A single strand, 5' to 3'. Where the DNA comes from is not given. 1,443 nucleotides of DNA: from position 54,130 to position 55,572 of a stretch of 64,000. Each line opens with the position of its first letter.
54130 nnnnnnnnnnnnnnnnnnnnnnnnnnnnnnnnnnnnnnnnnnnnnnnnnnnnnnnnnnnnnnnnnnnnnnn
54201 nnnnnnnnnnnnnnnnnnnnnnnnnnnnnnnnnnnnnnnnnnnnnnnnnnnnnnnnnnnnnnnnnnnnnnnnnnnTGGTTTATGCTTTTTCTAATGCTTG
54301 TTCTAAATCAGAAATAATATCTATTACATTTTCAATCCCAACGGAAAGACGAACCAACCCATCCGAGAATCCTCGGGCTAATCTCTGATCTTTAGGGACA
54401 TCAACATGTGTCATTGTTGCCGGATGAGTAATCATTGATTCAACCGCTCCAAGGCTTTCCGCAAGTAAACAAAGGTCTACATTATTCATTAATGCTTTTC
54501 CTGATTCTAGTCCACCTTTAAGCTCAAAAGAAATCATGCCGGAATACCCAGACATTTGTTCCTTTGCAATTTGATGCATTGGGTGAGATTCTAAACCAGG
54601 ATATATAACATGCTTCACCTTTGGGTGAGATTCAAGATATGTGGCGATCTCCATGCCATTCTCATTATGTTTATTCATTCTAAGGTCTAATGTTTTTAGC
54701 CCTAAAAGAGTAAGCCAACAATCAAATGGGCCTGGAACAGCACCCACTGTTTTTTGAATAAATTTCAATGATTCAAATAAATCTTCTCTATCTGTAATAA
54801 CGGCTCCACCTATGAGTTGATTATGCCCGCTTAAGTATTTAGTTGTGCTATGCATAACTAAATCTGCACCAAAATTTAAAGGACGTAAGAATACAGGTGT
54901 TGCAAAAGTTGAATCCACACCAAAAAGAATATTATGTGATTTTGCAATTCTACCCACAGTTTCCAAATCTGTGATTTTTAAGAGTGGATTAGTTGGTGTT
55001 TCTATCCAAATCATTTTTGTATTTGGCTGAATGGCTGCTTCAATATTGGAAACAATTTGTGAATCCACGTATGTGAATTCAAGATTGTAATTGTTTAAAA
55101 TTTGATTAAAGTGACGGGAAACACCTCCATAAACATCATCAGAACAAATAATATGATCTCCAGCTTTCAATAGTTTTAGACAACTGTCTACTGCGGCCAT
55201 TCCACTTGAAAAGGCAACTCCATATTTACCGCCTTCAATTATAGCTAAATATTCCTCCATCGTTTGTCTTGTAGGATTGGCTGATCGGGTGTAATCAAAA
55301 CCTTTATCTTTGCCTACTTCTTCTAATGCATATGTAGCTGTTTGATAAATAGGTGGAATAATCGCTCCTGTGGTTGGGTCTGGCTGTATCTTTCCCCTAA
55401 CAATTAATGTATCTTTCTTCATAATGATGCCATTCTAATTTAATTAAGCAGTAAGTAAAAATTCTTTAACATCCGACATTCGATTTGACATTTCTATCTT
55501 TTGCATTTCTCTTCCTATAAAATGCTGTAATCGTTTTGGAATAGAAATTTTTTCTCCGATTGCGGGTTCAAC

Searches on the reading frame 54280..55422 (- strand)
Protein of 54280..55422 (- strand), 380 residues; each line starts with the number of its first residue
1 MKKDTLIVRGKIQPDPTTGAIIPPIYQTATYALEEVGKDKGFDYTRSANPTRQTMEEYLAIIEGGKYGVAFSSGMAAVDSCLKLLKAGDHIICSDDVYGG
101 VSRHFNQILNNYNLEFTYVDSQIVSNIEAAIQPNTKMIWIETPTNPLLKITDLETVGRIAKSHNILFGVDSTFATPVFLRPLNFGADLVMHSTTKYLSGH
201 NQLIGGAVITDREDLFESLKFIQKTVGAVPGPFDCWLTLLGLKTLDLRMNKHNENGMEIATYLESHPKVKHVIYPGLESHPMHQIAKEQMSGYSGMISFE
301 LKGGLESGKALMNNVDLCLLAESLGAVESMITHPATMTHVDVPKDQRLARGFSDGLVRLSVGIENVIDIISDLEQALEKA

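Call 31: search_protein_families(library=pfam, proteins=[window:54280-55422:-], max_evalue=0.00001)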
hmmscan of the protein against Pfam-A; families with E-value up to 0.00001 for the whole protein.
window:54280-55422:- (380 aa): 2 families
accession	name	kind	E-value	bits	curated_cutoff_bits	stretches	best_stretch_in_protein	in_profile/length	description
PF01053.26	Cys_Met_Meta_PP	-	1.1e-148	495.4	27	1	4-378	1-381/381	Cys/Met metabolism PLP-dependent enzyme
PF00155.27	Aminotran_1_2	-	8.3e-07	28.9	19.7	1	68-179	68-194/361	Aminotransferase class I and II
